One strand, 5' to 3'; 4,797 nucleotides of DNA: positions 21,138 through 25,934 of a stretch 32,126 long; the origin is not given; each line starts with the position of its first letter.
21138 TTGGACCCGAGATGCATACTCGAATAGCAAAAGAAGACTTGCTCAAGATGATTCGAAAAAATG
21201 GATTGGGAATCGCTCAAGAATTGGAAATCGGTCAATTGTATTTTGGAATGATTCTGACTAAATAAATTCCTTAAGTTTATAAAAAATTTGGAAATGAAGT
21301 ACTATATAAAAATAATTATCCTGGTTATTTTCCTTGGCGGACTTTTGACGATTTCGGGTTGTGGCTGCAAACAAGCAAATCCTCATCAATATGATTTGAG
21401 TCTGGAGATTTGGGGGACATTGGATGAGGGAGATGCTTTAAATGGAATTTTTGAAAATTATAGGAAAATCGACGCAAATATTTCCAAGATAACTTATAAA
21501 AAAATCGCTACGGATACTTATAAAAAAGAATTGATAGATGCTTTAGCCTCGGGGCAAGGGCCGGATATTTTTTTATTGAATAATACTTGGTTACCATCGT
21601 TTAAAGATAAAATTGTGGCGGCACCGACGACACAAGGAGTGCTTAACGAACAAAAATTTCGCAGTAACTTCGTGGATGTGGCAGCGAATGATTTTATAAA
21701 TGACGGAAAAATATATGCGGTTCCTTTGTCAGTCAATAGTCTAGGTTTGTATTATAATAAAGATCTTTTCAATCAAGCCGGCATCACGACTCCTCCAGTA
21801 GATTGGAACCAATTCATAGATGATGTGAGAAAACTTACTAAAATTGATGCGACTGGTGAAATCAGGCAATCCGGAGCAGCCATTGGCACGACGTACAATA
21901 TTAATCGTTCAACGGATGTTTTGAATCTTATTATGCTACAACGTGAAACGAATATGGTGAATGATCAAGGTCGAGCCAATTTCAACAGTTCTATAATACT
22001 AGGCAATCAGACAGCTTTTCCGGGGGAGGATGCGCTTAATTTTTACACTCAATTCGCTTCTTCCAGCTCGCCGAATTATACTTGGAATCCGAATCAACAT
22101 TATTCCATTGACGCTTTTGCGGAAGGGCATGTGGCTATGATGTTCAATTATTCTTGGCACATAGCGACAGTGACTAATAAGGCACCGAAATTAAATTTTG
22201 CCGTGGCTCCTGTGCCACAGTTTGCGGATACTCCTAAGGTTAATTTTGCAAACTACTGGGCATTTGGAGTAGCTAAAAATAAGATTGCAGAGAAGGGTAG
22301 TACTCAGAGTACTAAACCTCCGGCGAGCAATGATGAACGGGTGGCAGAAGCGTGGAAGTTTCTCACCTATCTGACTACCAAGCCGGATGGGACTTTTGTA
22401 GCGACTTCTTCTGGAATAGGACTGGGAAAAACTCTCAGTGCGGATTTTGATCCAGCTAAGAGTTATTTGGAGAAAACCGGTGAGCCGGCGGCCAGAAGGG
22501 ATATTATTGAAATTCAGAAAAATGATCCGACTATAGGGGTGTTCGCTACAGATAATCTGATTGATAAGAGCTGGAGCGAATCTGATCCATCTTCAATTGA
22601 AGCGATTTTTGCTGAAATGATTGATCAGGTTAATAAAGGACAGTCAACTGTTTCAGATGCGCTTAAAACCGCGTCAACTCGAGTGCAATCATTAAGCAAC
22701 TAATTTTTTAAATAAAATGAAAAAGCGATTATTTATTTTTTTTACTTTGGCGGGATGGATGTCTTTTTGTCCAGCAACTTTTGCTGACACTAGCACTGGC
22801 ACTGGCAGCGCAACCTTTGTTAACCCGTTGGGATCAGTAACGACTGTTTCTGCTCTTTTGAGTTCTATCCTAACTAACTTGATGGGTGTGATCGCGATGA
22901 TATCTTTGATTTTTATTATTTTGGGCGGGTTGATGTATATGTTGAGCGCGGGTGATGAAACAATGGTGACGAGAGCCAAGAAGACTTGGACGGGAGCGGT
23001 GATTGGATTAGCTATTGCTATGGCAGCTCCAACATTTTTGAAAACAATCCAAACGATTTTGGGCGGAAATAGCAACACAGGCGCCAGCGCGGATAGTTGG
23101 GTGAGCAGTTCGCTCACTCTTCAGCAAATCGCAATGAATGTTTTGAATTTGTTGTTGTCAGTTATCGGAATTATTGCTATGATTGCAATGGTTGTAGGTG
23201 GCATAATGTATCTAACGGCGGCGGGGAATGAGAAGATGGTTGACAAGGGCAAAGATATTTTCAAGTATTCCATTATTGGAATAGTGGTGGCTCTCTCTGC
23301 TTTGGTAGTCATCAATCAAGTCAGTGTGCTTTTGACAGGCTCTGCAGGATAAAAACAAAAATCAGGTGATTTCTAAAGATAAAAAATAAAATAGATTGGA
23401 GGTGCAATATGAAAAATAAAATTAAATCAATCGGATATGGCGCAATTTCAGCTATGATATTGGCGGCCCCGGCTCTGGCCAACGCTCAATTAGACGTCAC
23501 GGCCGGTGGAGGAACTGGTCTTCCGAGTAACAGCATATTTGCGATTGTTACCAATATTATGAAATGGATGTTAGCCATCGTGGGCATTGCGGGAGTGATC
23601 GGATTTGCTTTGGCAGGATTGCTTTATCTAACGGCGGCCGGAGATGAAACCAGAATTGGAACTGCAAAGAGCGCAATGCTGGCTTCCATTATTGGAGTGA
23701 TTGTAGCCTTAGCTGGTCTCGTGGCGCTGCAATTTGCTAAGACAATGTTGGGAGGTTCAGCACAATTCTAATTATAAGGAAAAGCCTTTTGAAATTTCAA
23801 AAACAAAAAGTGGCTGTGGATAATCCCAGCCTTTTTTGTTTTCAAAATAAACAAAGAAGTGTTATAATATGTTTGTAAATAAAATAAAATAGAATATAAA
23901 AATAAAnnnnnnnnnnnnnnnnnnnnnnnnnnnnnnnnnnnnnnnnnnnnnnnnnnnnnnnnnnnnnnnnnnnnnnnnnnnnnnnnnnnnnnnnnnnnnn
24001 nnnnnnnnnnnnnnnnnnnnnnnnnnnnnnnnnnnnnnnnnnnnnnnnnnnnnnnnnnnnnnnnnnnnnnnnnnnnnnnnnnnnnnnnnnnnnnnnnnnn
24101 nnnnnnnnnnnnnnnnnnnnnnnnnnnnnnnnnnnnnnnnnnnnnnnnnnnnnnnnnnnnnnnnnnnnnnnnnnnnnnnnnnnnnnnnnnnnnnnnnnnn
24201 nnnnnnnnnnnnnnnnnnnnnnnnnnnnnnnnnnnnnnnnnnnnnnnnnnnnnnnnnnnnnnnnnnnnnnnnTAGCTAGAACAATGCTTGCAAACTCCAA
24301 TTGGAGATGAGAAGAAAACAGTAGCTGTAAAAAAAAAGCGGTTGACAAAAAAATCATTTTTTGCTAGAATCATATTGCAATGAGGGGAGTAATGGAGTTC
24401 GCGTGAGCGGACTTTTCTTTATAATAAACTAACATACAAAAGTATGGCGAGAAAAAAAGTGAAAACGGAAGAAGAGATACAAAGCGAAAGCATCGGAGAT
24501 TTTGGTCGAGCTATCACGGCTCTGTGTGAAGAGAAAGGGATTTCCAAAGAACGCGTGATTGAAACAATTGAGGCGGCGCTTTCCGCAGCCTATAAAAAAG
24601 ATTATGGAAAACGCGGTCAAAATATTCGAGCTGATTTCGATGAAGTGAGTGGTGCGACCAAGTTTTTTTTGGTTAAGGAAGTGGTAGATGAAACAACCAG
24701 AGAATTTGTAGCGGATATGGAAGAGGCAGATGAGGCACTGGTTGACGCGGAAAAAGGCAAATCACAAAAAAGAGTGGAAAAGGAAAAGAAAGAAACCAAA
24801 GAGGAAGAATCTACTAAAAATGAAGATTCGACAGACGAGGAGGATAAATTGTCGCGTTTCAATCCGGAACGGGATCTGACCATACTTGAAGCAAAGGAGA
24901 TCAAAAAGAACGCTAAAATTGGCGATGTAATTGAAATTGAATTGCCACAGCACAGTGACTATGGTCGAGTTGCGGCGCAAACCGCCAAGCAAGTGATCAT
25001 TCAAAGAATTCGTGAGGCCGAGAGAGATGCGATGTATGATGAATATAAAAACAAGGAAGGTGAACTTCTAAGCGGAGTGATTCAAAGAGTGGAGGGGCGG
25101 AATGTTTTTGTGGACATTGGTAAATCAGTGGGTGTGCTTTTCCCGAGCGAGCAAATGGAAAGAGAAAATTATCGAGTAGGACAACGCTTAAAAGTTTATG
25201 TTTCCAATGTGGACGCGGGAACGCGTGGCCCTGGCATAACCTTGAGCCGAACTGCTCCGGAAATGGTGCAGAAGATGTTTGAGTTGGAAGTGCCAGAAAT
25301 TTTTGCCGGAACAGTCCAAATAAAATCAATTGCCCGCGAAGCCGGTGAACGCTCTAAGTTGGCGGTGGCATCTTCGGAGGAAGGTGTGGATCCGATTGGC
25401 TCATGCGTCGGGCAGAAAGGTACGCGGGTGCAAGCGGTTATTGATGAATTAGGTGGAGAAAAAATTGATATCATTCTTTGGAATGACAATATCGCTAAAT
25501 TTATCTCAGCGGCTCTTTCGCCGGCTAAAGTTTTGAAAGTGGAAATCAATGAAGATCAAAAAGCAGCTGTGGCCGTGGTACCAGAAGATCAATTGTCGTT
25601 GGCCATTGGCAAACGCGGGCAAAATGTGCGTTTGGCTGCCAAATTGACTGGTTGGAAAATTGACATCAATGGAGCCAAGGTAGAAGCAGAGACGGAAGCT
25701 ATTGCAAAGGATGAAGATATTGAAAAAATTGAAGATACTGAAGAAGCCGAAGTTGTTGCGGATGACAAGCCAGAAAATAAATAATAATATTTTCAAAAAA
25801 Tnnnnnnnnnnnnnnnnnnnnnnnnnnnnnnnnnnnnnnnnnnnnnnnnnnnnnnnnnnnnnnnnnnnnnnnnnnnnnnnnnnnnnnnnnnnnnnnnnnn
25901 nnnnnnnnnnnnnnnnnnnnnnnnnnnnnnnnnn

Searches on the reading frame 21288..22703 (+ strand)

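Call 7: search_protein_families(library=ncbifam, proteins=[window:21288-22703:+])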
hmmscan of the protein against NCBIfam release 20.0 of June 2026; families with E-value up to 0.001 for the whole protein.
window:21288-22703:+ (471 aa): 4 families
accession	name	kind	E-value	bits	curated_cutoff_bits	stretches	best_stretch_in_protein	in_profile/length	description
NF007011.0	PRK09474.1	equivalog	7.3e-14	51.4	291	1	39-328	33-292/396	maltose/maltodextrin ABC transporter substrate-binding protein MalE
NF053763.1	ABCarbgalBndGanS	equivalog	1.5e-08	33.8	700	1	20-181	14-177/420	galactooligosaccharide ABC transporter substrate-binding protein GanS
TIGR03850.1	bind_CPR_0540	equivalog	8.4e-07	27.9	299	1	84-177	80-185/437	carbohydrate ABC transporter substrate-binding protein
NF008211.0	PRK10974.1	equivalog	5.7e-06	25.2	411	1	126-310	120-293/439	sn-glycerol-3-phosphate ABC transporter substrate-binding protein UgpB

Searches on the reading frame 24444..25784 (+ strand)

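Call 7: search_protein_families(library=ncbifam, proteins=[window:24444-25784:+])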
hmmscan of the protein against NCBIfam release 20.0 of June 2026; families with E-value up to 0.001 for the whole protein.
window:24444-25784:+ (446 aa): 5 families
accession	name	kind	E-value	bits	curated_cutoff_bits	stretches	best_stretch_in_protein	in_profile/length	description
TIGR01953.1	NusA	equivalog_domain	1.7e-113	379.1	253.4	2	121-410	52-337/340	transcription termination factor NusA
NF006645.0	PRK09202.4-5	equivalog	2.9e-65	220.9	532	1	7-424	6-383/540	transcription termination/antitermination protein NusA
NF006642.0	PRK09202.4-1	equivalog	9.5e-42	143.2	687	1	145-409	102-373/614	transcription termination/antitermination protein NusA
TIGR01952.1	nusA_arch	equivalog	2.2e-13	50.7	74.35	1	318-413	44-140/141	NusA-like transcription termination signal-binding factor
NF006261.0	PRK08406.1-5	equivalog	5.4e-07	29.4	231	1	317-439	42-165/173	transcription elongation factor NusA-like protein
